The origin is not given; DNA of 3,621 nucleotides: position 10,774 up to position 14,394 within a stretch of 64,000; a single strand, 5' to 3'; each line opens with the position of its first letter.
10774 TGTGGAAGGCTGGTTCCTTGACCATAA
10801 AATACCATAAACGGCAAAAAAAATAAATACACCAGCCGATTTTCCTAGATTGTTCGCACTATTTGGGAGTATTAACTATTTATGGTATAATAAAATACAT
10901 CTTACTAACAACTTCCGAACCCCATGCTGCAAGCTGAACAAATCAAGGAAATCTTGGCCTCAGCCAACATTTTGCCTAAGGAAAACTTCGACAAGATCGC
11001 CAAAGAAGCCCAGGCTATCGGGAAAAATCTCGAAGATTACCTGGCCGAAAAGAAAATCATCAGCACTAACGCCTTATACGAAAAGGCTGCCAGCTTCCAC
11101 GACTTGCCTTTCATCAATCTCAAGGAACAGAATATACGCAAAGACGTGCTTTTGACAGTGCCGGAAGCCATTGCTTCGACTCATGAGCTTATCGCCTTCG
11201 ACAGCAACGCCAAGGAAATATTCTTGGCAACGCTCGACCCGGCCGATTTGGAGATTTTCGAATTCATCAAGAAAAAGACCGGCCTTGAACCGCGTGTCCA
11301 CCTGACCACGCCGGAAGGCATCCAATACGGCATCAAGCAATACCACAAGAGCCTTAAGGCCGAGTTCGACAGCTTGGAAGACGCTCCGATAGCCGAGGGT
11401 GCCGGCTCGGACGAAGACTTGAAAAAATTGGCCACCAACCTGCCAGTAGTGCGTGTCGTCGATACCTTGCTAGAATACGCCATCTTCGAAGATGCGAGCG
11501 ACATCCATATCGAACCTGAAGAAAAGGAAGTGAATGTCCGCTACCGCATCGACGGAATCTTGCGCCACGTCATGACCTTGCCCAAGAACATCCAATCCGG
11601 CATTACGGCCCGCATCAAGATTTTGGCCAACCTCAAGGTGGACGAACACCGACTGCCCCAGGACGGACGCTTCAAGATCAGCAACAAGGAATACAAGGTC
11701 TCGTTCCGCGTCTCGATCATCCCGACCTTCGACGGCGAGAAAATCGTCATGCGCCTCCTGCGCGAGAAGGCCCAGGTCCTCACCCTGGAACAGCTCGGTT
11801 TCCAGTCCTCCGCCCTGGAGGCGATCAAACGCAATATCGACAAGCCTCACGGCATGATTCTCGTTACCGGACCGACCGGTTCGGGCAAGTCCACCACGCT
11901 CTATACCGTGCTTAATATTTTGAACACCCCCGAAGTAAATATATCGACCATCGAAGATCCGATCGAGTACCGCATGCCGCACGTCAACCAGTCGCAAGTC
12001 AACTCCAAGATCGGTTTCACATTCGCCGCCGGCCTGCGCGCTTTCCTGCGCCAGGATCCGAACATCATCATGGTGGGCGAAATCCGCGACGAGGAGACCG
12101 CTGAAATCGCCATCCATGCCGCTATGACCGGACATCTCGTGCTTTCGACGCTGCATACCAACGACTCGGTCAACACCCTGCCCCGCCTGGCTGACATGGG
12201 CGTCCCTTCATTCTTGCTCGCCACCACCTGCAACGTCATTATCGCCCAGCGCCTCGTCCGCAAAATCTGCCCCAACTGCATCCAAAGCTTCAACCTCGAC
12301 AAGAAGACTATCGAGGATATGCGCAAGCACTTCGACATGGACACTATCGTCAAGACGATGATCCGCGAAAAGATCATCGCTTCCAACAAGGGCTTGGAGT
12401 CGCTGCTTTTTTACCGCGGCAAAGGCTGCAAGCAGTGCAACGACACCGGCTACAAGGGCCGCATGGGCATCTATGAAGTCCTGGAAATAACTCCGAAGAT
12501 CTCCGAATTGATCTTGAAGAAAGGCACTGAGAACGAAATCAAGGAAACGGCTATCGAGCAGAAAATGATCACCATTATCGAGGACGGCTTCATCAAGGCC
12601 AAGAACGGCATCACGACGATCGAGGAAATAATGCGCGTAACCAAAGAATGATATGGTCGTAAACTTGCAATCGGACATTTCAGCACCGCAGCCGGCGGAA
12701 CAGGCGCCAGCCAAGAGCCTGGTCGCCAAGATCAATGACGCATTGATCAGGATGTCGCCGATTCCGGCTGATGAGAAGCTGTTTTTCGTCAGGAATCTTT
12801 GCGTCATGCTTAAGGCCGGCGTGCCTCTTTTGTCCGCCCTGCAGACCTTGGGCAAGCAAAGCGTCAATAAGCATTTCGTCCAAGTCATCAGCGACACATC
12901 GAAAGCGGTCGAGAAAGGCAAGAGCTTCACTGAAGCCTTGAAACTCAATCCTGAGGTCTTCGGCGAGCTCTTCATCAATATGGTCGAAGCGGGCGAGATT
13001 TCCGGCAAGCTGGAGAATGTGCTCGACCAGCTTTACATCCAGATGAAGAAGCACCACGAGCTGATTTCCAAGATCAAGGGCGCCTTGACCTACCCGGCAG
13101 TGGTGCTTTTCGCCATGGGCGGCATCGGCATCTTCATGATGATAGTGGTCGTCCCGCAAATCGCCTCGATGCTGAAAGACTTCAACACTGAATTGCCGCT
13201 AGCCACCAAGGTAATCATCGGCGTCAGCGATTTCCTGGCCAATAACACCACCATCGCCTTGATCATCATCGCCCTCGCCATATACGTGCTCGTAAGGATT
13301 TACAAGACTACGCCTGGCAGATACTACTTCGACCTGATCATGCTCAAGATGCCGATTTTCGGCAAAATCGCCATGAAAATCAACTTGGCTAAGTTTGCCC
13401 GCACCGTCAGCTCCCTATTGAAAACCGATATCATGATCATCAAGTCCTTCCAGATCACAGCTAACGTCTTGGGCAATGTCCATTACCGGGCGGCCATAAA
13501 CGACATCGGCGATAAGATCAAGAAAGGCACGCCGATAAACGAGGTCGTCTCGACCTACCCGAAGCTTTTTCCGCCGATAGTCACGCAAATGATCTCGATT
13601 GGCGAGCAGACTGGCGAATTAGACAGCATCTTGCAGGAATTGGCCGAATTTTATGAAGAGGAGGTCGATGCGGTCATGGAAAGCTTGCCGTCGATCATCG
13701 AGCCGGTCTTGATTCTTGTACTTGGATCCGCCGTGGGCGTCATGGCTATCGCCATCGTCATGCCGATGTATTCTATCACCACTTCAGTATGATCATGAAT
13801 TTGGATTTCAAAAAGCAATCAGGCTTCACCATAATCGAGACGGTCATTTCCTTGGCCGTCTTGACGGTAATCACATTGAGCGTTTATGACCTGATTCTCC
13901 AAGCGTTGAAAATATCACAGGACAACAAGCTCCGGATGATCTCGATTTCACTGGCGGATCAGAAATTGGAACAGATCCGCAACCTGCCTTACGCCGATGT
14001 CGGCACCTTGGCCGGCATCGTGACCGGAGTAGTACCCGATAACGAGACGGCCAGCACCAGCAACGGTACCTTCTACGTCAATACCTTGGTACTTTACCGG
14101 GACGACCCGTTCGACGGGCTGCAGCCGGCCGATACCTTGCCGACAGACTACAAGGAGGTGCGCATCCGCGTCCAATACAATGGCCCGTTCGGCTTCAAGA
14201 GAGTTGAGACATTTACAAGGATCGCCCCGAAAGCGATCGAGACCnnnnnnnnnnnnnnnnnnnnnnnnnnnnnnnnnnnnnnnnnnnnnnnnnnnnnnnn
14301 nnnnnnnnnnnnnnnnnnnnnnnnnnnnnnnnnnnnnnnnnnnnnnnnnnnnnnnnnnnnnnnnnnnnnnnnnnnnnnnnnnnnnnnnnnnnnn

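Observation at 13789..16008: Giant pseudopilin with a seven-fold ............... repeat: candidate pilus-tip adhesin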

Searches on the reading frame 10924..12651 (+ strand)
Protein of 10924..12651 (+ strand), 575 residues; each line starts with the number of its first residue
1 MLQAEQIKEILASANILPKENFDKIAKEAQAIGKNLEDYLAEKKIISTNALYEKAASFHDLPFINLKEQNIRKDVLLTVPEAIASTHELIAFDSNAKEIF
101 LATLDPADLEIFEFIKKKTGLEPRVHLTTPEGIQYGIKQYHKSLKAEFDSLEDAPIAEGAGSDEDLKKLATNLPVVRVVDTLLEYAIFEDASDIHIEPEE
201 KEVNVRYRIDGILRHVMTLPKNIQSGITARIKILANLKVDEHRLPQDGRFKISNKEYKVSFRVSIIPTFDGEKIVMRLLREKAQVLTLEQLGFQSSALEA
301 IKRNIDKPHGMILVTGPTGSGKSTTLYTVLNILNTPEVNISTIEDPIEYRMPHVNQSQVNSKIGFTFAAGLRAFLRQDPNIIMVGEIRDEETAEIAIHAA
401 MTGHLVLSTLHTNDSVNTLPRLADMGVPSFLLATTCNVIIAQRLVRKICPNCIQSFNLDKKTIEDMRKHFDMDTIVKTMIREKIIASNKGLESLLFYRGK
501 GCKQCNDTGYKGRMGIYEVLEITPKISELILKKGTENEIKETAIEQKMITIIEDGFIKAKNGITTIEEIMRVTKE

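Call 3: search_protein_families(library=pfam, proteins=[window:10924-12651:+], max_evalue=0.1)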
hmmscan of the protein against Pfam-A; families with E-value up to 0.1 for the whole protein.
window:10924-12651:+ (575 aa): 19 families
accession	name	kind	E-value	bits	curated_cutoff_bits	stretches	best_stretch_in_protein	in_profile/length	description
PF00437.27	T2SSE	-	2.7e-133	444.6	24.9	1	172-571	5-370/370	Type II/IV secretion system protein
PF05157.20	MshEN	-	8.2e-10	39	23.1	1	59-142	1-85/90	MshEN domain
PF13555.12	AAA_29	-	0.00027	21.1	27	1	308-334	21-47/61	P-loop containing region of AAA domain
PF25199.1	nSTAND_NTPase5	-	0.00073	19.8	34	1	301-350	32-83/145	Novel STAND NTPase 5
PF03215.21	Rad17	-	0.00093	19.6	23.8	1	306-361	42-94/186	Rad17 P-loop domain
PF13401.12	AAA_22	-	0.001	19.9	27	1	308-339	4-33/130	AAA domain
PF13191.12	AAA_16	-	0.0011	19.9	32.6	1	298-337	12-52/167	AAA ATPase domain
PF13086.12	AAA_11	-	0.0077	16.5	27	1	295-334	4-42/257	AAA domain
PF20720.3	nSTAND3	-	0.009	16.2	27.2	1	302-345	11-53/155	Novel STAND NTPase 3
PF04851.21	ResIII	-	0.0099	16.2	22.5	1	294-333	8-47/164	Type III restriction enzyme, res subunit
PF00005.33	ABC_tran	-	0.015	16.3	25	1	311-369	13-67/137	ABC transporter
PF03266.21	NTPase_1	-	0.028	14.7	23.9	1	312-341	2-31/168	NTPase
PF13604.12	AAA_30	-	0.029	14.6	27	1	299-334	8-43/191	AAA domain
PF13245.12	AAA_19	-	0.031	14.9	25.1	0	307-335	9-37/134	AAA domain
PF12775.13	AAA_7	-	0.043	13.8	25.8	1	309-343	33-67/181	P-loop containing dynein motor region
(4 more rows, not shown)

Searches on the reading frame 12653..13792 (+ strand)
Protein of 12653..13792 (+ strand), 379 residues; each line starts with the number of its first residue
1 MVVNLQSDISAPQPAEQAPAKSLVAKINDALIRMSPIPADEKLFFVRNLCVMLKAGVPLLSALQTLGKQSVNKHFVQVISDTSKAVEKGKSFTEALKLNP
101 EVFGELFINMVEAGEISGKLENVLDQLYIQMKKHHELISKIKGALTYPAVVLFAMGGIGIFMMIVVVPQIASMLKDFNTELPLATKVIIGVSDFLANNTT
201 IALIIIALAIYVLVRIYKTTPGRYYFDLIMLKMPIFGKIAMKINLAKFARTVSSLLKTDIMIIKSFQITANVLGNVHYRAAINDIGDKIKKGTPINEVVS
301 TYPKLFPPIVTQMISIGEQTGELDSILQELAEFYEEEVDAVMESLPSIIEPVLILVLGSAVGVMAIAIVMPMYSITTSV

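Call 3: search_protein_families(library=pfam, proteins=[window:12653-13792:+], max_evalue=0.1)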
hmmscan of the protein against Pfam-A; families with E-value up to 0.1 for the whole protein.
window:12653-13792:+ (379 aa): 1 family
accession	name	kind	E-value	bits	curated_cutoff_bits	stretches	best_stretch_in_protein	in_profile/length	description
PF00482.28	T2SSF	-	4.1e-51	172.6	25.2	2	45-168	1-125/125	Type II secretion system (T2SS), protein F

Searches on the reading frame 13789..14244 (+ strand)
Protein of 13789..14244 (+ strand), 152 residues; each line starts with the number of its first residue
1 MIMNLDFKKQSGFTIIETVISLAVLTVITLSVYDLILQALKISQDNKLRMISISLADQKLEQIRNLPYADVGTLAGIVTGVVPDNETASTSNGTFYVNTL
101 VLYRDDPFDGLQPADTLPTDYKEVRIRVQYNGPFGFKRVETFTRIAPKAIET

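Call 47: predict_structure(alignment_id=A3)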
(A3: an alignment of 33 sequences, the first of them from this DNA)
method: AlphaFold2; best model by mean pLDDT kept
length: 152 residues; sequences in the alignment: 33
mean_pLDDT: 88.3   pTM: 0.73
mean pLDDT of the five models: 88.3, 86.3, 85.8, 85.8, 85.0
residues with pLDDT >= 90: 104; 70-90: 22; 50-70: 26; < 50: 0
segments of 3 or more residues with pLDDT < 50: none
pLDDT, mean of each block of 10 residues (from residue 1): 64 87 98 98 97 97 94 90 94 94 78 66 95 96 85 53
secondary structure, 60 per line:
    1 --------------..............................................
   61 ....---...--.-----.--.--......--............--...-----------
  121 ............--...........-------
elements in order: H15-64 E85-90 E93-104 E121-132 E135-145
